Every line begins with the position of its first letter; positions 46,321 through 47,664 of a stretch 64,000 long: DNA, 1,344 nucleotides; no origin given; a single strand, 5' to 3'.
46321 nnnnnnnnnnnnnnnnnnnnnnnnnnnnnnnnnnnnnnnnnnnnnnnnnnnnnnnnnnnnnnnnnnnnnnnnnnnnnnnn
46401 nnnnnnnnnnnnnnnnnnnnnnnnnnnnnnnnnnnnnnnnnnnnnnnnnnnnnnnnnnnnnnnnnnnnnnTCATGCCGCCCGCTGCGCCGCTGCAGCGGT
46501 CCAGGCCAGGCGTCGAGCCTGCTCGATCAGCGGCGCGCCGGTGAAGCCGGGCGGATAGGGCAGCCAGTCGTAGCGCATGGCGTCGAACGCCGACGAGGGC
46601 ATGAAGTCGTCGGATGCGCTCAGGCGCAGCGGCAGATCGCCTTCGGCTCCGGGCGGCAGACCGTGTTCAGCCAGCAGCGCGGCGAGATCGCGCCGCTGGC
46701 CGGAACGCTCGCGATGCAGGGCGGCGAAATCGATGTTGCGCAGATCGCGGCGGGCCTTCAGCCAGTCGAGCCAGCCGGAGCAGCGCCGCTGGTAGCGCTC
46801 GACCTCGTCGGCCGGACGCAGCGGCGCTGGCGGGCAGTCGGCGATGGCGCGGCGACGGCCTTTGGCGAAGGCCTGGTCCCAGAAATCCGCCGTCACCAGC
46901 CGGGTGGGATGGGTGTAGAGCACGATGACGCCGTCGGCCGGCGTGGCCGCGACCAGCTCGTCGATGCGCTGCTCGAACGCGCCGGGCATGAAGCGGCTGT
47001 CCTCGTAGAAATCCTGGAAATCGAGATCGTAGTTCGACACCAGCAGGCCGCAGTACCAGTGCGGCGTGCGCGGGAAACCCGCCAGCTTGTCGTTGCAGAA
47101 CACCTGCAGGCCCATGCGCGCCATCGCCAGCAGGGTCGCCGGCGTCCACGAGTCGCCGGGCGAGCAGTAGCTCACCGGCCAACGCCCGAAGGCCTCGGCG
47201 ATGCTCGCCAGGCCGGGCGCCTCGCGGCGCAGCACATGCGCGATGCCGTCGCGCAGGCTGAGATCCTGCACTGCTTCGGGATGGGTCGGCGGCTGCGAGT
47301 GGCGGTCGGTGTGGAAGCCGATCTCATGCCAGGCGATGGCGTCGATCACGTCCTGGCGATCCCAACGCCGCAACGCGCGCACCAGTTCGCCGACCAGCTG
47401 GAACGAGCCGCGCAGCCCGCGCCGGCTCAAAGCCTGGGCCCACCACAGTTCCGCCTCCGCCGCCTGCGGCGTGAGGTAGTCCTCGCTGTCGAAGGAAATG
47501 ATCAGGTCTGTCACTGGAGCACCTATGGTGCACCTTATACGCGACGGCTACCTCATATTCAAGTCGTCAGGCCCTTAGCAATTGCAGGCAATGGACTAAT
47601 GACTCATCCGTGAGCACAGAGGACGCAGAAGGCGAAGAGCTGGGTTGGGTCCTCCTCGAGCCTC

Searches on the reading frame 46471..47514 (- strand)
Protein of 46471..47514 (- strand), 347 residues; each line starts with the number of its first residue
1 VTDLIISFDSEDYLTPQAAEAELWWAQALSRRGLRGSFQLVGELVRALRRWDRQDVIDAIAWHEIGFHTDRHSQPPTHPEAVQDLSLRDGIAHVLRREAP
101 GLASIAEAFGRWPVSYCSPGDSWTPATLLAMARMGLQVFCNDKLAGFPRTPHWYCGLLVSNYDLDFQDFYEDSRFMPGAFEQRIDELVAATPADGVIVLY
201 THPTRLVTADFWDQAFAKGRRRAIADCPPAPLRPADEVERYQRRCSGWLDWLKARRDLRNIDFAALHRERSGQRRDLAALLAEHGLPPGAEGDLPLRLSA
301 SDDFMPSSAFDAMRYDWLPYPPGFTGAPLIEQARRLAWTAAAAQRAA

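Call 10: search_protein_families(library=pfam, proteins=[window:46471-47514:-], max_evalue=0.00001)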
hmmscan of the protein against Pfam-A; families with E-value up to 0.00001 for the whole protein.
window:46471-47514:- (347 aa): 0 families

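Call 37: search_protein_families(library=ncbifam, proteins=[window:46471-47514:-], max_evalue=0.00001)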
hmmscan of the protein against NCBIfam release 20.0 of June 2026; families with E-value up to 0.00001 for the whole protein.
window:46471-47514:- (347 aa): 0 families

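Call 49: find_homologous_proteins(query=window:46471-47514:-, max_evalue=1e-30)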
Query window:46471-47514:- (347 aa): 65 proteins with E <= 1e-30 among 8000 candidates.
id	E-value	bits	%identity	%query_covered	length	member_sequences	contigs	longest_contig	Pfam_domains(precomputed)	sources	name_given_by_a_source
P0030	6.6e-229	777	97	100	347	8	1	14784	-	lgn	-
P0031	6.9e-208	708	88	100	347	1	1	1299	-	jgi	jgi:peptidoglycan/xylan/chitin deacetylase (PgdA/CDA1 family)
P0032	3.8e-201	686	85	100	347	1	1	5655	-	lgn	-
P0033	4.9e-200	682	86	100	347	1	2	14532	-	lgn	-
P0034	2.4e-190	650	81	99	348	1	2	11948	-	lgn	-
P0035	1.6e-174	598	75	100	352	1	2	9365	-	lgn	-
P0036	1.5e-172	592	75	100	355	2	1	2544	-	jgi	-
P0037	2.4e-172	591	75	99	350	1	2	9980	-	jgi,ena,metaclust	metaclust:\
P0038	5.8e-170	583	74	100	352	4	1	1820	-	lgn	-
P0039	1.0e-164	566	71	99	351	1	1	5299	-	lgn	-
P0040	1.3e-163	562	72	100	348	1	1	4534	-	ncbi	-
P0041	5.5e-161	554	72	99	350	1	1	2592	-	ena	-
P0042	1.3e-158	546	69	100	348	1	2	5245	-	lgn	-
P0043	3.5e-158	544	70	97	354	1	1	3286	-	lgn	-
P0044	9.3e-156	537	68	98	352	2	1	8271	-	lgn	-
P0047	2.2e-149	516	65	100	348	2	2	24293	-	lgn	-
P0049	1.3e-146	506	66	99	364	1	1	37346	-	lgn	-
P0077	3.0e-98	347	50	99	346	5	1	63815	-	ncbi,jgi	jgi:hypothetical protein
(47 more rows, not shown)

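Call 50: find_encoding_contigs(protein=P0047, flank=10000, max_places=1)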
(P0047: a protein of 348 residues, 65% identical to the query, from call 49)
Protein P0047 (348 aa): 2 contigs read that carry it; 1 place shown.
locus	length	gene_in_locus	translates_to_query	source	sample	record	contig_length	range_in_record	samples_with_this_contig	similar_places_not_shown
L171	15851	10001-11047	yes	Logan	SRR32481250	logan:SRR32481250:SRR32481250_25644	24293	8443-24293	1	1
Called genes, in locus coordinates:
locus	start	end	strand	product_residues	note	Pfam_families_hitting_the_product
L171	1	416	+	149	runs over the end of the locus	-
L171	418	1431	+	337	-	-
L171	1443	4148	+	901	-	-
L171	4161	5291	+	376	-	-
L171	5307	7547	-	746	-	-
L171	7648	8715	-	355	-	PF00392:GntR, PF13377:Peripla_BP_3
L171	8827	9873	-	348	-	PF01408:GFO_IDH_MocA, PF02894:GFO_IDH_MocA_C, PF22725:GFO_IDH_MocA_C3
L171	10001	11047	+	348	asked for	-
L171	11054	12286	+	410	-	PF01168:Ala_racemase_N, PF00842:Ala_racemase_C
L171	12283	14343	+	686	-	PF02838:Glyco_hydro_20b, PF00728:Glyco_hydro_20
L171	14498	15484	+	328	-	PF02685:Glucokinase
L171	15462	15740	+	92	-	-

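Call 51: find_encoding_contigs(protein=P0049, flank=10000, max_places=1)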
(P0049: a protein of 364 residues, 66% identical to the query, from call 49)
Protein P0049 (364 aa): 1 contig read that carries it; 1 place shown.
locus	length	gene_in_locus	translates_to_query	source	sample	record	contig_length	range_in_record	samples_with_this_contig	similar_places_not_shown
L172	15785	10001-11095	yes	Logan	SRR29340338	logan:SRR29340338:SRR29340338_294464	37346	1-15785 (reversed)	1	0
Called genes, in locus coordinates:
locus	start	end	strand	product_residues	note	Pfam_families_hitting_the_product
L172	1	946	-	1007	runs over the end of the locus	PF06452:CBM9_1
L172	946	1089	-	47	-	-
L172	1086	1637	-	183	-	PF04542:Sigma70_r2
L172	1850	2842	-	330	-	PF04909:Amidohydro_2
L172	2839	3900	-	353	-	PF01841:Transglut_core (faint)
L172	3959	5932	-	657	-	PF14592:Chondroitinas_B (weak), PF22842:Pel9A-like_beta_helix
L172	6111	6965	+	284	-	PF14099:Polysacc_lyase (weak), PF21294:Polysacc_lyase_14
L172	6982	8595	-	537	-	PF13320:GH123_cat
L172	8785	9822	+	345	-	PF00392:GntR, PF00532:Peripla_BP_1 (faint), PF13377:Peripla_BP_3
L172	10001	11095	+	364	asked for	-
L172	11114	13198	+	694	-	PF02838:Glyco_hydro_20b, PF00728:Glyco_hydro_20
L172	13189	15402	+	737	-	-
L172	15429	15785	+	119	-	?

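Call 52: find_encoding_contigs(protein=P0077, flank=10000, max_places=1)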
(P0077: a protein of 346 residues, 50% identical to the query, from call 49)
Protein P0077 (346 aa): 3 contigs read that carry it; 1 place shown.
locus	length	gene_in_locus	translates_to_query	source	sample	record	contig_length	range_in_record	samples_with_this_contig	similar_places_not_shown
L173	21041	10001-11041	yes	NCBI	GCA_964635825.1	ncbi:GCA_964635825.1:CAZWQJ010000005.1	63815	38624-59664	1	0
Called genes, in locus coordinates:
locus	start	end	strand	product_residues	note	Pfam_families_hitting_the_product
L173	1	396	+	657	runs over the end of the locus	PF08448:PAS_4 (weak), PF13188:PAS_8 (weak), PF00989:PAS, PF08448:PAS_4 (weak), PF13426:PAS_9, PF00512:HisKA, PF02518:HATPase_c, PF00072:Response_reg, +1 more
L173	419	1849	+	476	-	PF06253:MTTB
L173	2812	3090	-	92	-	-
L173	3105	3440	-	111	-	-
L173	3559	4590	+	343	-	PF08240:ADH_N, PF16912:Glu_dehyd_C, PF00107:ADH_zinc_N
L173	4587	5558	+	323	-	PF08240:ADH_N, PF16912:Glu_dehyd_C, PF00107:ADH_zinc_N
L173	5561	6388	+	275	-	PF13483:Lactamase_B_3, PF12706:Lactamase_B_2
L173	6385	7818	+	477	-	PF00884:Sulfatase, PF01663:Phosphodiest (faint), PF16347:SGSH_C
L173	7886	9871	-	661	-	PF22842:Pel9A-like_beta_helix, PF13229:Beta_helix (weak)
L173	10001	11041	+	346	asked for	-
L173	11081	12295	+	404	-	PF09492:Pec_lyase (faint), PF13243:SQHop_cyclase_C (faint), PF07470:Glyco_hydro_88 (faint)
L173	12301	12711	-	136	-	PF01850:PIN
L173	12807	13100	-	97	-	PF19891:DUF6364 (weak)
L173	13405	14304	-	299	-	PF00165:HTH_AraC (faint), PF12833:HTH_18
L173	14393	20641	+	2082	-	PF00932:LTD, PF08757:CotH (weak), PF00932:LTD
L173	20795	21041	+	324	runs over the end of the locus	PF05721:PhyH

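Call 53: find_encoding_contigs(protein=P0034, flank=10000, max_places=1)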
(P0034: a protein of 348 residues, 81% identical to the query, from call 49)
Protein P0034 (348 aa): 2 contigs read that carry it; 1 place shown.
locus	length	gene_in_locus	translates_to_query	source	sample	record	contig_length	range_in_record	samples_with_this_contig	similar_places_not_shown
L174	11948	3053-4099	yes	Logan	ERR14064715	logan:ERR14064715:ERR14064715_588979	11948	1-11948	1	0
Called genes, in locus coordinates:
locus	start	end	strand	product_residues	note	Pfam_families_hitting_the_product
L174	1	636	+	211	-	?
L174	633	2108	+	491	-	PF05345:He_PIG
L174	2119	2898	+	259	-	PF14099:Polysacc_lyase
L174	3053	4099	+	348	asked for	-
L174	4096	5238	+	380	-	PF01168:Ala_racemase_N, PF00842:Ala_racemase_C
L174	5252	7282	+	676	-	PF02838:Glyco_hydro_20b, PF00728:Glyco_hydro_20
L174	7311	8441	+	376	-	PF05222:AlaDh_PNT_N, PF01262:AlaDh_PNT_C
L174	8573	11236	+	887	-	PF21345:PcRGLX_2nd (weak), PF21346:PcRGLX_3rd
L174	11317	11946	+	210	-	?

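Call 67: search_protein_families(library=pfam, proteins=[window:46471-47514:-], max_evalue=0.01)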
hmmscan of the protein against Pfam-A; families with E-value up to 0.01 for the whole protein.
window:46471-47514:- (347 aa): 0 families
